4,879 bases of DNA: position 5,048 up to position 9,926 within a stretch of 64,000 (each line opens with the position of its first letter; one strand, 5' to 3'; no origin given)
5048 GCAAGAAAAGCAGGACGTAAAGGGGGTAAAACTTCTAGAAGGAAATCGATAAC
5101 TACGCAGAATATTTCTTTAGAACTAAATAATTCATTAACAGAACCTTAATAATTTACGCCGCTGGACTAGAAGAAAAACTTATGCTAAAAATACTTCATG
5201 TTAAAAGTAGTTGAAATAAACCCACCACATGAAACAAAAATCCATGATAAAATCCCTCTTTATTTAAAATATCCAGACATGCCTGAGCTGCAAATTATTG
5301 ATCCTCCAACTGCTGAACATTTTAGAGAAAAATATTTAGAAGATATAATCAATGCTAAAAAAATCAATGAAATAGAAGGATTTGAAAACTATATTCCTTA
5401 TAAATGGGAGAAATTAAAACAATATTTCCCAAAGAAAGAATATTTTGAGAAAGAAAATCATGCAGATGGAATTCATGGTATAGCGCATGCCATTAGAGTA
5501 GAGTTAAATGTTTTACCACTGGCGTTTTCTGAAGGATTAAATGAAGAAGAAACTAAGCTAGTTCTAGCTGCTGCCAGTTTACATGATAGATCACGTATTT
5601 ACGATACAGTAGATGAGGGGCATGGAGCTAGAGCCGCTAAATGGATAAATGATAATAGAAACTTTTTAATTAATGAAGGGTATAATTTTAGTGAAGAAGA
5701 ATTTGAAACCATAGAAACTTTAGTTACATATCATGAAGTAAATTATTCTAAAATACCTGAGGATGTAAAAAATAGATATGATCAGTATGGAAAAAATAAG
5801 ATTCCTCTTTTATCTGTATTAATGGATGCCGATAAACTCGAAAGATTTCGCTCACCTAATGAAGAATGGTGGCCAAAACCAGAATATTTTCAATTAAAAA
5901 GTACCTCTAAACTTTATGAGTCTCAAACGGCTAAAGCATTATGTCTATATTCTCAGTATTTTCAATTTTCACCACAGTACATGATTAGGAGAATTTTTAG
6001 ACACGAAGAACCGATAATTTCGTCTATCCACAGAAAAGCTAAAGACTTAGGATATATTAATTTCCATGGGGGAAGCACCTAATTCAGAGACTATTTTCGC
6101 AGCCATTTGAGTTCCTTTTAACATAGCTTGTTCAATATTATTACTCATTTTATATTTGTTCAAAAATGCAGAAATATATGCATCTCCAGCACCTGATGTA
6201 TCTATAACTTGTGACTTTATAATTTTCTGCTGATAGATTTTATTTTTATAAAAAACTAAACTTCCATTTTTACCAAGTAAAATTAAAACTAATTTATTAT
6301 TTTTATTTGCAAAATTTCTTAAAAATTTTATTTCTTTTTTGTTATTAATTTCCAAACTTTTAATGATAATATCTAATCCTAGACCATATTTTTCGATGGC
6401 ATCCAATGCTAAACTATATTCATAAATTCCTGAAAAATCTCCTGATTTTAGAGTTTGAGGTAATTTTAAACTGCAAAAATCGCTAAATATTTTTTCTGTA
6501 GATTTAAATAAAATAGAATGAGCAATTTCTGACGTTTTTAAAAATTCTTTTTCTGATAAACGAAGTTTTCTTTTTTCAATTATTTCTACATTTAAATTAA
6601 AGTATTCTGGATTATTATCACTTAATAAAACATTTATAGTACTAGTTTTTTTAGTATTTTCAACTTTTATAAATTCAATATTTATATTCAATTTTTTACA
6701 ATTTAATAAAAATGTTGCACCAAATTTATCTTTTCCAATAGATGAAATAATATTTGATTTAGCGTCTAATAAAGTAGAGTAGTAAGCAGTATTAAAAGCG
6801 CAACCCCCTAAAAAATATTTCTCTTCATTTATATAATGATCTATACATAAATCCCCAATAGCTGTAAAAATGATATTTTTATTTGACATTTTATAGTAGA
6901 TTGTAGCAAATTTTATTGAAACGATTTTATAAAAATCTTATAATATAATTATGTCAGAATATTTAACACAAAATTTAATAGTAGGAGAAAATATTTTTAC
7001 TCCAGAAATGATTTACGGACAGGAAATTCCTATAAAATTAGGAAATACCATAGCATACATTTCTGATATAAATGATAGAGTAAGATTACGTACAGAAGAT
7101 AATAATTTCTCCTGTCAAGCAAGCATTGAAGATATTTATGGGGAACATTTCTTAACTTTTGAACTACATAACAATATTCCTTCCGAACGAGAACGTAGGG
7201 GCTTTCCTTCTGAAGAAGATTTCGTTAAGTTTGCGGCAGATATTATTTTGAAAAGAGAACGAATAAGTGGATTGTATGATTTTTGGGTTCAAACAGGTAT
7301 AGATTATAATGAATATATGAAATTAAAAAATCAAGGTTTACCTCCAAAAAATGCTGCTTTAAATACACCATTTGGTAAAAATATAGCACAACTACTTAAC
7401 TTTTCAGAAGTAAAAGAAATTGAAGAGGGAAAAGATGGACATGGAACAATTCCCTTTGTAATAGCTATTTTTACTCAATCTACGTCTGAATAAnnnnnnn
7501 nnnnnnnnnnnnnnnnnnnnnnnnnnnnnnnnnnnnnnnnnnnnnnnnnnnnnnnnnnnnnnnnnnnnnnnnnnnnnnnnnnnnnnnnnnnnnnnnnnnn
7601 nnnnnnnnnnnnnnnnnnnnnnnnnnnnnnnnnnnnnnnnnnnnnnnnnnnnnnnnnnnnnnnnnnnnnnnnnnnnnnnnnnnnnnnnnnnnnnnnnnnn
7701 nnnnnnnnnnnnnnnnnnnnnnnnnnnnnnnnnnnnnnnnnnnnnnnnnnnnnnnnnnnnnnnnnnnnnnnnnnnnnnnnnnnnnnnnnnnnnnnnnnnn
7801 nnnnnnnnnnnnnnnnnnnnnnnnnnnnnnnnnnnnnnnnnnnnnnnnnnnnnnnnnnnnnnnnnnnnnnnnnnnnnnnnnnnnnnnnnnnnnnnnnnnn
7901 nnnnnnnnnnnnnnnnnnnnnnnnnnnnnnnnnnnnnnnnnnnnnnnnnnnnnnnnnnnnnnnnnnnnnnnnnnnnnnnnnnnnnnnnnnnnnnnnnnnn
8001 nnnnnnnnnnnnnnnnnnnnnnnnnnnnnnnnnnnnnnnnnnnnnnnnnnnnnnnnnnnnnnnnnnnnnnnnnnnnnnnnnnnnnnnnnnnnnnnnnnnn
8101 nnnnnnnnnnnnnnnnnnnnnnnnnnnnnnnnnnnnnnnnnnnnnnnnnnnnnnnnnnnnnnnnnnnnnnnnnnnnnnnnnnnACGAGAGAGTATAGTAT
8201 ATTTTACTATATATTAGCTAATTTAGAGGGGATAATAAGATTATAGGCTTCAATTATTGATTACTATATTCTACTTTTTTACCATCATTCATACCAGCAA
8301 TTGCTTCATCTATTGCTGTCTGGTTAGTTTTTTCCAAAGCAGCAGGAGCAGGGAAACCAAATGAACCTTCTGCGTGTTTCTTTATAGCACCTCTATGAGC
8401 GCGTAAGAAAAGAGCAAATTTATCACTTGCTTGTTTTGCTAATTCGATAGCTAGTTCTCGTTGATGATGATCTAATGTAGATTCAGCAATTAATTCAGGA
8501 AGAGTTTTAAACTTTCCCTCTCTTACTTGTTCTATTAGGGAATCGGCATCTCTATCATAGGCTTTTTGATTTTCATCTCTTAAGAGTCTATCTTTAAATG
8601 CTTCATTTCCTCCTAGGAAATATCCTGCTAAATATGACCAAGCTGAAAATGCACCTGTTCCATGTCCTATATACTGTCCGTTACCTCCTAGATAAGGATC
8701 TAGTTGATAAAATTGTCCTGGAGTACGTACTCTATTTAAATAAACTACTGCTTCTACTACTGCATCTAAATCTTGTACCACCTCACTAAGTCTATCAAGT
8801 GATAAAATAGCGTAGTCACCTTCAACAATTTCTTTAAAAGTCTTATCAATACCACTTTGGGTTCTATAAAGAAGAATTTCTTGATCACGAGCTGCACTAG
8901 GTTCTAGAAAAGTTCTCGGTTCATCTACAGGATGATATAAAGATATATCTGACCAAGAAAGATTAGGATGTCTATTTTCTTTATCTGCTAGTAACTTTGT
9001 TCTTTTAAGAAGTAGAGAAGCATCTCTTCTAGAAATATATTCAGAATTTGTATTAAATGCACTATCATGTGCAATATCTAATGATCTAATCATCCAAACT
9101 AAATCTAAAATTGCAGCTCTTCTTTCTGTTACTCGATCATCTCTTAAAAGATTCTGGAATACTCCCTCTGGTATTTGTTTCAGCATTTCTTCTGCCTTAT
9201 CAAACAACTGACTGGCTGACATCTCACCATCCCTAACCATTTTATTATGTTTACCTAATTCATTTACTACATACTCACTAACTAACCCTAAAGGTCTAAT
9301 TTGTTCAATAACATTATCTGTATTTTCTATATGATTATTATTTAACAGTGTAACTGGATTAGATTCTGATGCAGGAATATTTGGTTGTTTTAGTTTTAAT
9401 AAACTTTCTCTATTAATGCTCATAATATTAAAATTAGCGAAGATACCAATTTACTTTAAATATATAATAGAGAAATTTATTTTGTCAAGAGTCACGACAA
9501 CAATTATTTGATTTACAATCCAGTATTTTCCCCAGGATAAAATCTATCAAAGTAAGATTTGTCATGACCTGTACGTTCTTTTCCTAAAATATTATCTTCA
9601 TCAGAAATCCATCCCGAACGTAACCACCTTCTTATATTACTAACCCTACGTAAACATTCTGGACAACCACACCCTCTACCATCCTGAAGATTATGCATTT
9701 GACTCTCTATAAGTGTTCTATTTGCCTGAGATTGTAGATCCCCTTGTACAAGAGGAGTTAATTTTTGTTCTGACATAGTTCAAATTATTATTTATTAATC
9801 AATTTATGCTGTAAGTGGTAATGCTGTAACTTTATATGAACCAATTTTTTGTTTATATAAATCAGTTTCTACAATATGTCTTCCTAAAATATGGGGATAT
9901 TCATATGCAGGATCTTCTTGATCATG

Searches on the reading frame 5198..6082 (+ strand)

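Call 9: search_protein_families(library=pfam, proteins=[window:5198-6082:+], max_evalue=0.001)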
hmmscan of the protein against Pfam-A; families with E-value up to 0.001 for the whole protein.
window:5198-6082:+ (294 aa): 0 families

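Call 12: search_protein_families(library=ncbifam, proteins=[window:5198-6082:+], max_evalue=0.001)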
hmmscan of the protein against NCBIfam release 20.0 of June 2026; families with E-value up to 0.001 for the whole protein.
window:5198-6082:+ (294 aa): 0 families

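Call 33: search_protein_families(library=phrogs, proteins=[window:5198-6082:+], max_evalue=0.1)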
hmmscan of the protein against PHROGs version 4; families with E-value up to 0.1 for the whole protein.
window:5198-6082:+ (294 aa): 2 families
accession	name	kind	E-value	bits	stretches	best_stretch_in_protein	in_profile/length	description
phrog_3921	-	unknown function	9.3e-09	36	1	81-183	17-116/227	-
phrog_6931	-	unknown function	0.0022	18.2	1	115-218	53-157/343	-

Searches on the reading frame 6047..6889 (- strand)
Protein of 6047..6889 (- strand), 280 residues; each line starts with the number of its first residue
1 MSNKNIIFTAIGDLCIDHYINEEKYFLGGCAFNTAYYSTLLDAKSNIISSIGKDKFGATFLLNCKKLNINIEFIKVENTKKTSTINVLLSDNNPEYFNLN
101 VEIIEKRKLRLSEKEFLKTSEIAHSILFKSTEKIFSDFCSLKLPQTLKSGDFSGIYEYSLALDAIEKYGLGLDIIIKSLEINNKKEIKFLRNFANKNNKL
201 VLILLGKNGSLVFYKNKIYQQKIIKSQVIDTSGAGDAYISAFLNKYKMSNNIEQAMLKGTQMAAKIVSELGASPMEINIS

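Call 9: search_protein_families(library=pfam, proteins=[window:6047-6889:-], max_evalue=0.001)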
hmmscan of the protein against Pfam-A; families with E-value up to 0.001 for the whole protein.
window:6047-6889:- (280 aa): 1 family
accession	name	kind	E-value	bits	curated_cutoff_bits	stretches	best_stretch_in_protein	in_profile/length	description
PF00294.29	PfkB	-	1.7e-26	93.7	25.8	2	187-274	209-297/302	pfkB family carbohydrate kinase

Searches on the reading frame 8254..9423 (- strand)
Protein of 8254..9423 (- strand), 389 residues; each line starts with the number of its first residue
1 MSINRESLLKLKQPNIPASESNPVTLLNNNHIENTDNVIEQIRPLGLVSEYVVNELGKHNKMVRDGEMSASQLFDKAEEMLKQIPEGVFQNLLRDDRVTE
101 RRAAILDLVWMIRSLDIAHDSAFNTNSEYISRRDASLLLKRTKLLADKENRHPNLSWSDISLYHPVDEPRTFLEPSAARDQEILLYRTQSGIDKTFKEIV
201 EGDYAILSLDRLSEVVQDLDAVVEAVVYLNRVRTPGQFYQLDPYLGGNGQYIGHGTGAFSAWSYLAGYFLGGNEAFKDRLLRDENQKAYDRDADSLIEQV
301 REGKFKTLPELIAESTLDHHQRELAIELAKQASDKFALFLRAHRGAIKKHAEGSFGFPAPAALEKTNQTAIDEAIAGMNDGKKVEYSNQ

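Call 3: search_protein_families(library=pfam, proteins=[window:8254-9423:-], max_evalue=0.01)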
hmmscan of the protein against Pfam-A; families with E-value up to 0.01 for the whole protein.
window:8254-9423:- (389 aa): 0 families

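Call 4: search_protein_families(library=ncbifam, proteins=[window:8254-9423:-], max_evalue=0.01)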
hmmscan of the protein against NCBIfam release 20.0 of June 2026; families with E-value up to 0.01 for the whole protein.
window:8254-9423:- (389 aa): 0 families

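Call 33: search_protein_families(library=phrogs, proteins=[window:8254-9423:-], max_evalue=0.1)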
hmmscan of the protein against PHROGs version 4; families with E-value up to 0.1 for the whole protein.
window:8254-9423:- (389 aa): 0 families

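Call 34: find_homologous_proteins(query=window:8254-9423:-, max_evalue=0.001)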
Query window:8254-9423:- (389 aa): 24 proteins with E <= 0.001 among 6212 candidates.
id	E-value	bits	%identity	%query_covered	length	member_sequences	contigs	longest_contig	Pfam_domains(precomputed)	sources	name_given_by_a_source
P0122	6.3e-255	863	100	100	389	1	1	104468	-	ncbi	-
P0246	4.0e-167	574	68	99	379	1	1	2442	-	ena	-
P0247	1.9e-128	447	59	94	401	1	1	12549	-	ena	-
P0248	2.2e-99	352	49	87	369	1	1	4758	-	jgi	jgi:hypothetical protein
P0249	1.5e-95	339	49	88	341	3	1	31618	-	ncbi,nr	ncbi:MAG: hypothetical protein JWN03_7035 [Nocardia sp.]|nr:hypothetical protein [Nocardia sp.]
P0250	4.1e-91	324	45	94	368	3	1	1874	-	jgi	jgi:hypothetical protein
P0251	6.0e-90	320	47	87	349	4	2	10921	-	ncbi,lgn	-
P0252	1.5e-89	319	47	87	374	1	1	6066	-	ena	-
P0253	4.5e-89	318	47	87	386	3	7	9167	-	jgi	jgi:hypothetical protein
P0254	5.2e-86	308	47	87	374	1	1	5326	-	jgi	jgi:hypothetical protein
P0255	3.9e-85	305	43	96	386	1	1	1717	-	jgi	jgi:hypothetical protein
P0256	1.4e-84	303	47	87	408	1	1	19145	-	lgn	-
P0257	5.1e-84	301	46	86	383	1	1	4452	-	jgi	jgi:hypothetical protein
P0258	3.1e-83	298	46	85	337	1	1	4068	-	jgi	jgi:hypothetical protein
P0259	1.8e-82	296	44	87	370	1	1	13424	-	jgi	jgi:hypothetical protein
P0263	3.0e-79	285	44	87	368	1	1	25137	-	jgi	jgi:hypothetical protein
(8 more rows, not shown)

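Call 35: find_encoding_contigs(protein=P0249, flank=10000, max_places=1)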
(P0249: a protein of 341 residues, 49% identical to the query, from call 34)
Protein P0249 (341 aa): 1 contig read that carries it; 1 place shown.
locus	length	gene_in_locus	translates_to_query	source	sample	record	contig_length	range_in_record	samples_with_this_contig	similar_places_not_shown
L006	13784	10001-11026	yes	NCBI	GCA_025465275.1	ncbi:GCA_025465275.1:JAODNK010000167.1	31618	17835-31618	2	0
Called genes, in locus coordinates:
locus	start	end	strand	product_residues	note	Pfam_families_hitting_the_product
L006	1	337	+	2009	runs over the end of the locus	PF00668:Condensation, PF00550:PP-binding, PF00668:Condensation, PF00501:AMP-binding, PF13193:AMP-binding_C, PF00550:PP-binding, PF00561:Abhydrolase_1 (weak), PF00975:Thioesterase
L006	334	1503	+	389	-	PF07690:MFS_1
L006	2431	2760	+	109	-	PF02467:Whib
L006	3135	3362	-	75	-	-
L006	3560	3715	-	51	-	-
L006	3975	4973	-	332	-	PF08007:JmjC_2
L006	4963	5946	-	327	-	-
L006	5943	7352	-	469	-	PF07812:TfuA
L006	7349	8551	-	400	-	PF02624:YcaO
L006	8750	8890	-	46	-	-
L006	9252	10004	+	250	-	-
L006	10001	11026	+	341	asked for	-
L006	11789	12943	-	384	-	-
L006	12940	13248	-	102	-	-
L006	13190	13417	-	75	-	-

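Call 36: find_encoding_contigs(protein=P0247, flank=10000, max_places=1)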
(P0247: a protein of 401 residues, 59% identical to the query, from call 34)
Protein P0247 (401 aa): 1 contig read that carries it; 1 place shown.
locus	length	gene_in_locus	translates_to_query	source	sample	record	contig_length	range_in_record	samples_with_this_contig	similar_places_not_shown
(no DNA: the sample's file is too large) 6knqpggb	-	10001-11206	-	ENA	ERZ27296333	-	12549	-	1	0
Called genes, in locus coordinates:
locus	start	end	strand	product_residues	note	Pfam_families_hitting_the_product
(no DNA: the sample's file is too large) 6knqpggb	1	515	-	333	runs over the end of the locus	PF13379:NMT1_2, PF09084:NMT1, PF12974:Phosphonate-bd (weak)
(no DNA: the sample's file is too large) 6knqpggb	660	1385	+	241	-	PF01978:TrmB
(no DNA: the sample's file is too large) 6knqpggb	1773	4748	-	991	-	PF00580:UvrD-helicase, PF01443:Viral_helicase1 (faint), PF13245:AAA_19, PF13604:AAA_30 (faint), PF13361:UvrD_C, PF10926:DUF2800 (faint), PF13538:UvrD_C_2 (faint), PF12705:PDDEXK_1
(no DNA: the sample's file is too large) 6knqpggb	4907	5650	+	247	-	PF00970:FAD_binding_6, PF00175:NAD_binding_1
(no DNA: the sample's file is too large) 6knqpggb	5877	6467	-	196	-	-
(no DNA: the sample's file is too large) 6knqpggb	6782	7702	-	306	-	-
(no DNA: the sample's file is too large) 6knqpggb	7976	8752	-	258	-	-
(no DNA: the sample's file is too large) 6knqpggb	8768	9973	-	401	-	PF08245:Mur_ligase_M, PF02875:Mur_ligase_C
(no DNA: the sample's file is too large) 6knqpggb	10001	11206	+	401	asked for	-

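Call 37: find_encoding_contigs(protein=P0263, flank=10000, max_places=1)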
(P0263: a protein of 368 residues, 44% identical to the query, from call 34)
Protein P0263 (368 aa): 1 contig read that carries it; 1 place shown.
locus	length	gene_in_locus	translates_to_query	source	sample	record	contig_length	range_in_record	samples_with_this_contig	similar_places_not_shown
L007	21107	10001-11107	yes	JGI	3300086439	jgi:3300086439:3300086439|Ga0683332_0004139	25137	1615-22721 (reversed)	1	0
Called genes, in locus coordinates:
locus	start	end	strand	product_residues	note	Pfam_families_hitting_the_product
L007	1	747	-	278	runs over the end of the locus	PF00248:Aldo_ket_red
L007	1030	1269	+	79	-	-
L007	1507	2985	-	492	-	PF00083:Sugar_tr, PF07690:MFS_1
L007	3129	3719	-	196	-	PF00440:TetR_N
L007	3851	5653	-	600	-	PF00069:Pkinase, PF07714:PK_Tyr_Ser-Thr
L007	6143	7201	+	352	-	PF01661:Macro (weak)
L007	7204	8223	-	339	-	-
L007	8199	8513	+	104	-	-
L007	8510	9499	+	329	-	PF01048:PNP_UDP_1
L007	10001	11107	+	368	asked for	-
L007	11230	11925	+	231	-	PF13827:DUF4189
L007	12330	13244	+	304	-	PF04199:Cyclase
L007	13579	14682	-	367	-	PF04542:Sigma70_r2, PF08281:Sigma70_r4_2 (weak)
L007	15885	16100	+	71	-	-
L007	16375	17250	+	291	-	-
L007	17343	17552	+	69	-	-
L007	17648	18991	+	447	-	PF03448:MgtE_N, PF00571:CBS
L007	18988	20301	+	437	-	PF01566:Nramp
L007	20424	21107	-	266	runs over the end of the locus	PF01925:TauE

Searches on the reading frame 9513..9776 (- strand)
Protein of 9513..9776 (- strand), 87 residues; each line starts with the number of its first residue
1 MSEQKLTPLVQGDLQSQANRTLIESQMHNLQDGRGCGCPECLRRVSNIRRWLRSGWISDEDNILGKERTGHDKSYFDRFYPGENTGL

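Call 3: search_protein_families(library=pfam, proteins=[window:9513-9776:-], max_evalue=0.01)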
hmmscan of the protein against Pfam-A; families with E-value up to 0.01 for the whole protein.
window:9513-9776:- (87 aa): 0 families

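Call 4: search_protein_families(library=ncbifam, proteins=[window:9513-9776:-], max_evalue=0.01)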
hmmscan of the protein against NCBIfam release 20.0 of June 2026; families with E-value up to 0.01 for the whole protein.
window:9513-9776:- (87 aa): 0 families

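Call 33: search_protein_families(library=phrogs, proteins=[window:9513-9776:-], max_evalue=0.1)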
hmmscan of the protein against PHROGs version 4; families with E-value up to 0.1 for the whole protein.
window:9513-9776:- (87 aa): 0 families

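Call 87: search_protein_families(library=pfam, proteins=[window:9513-9776:-], max_evalue=10)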
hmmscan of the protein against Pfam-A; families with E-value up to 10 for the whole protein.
window:9513-9776:- (87 aa): 1 family
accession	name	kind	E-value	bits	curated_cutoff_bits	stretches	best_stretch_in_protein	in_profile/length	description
PF05734.16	DUF832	-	0.25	11.2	27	1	34-50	117-133/228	Herpesvirus protein of unknown function (DUF832)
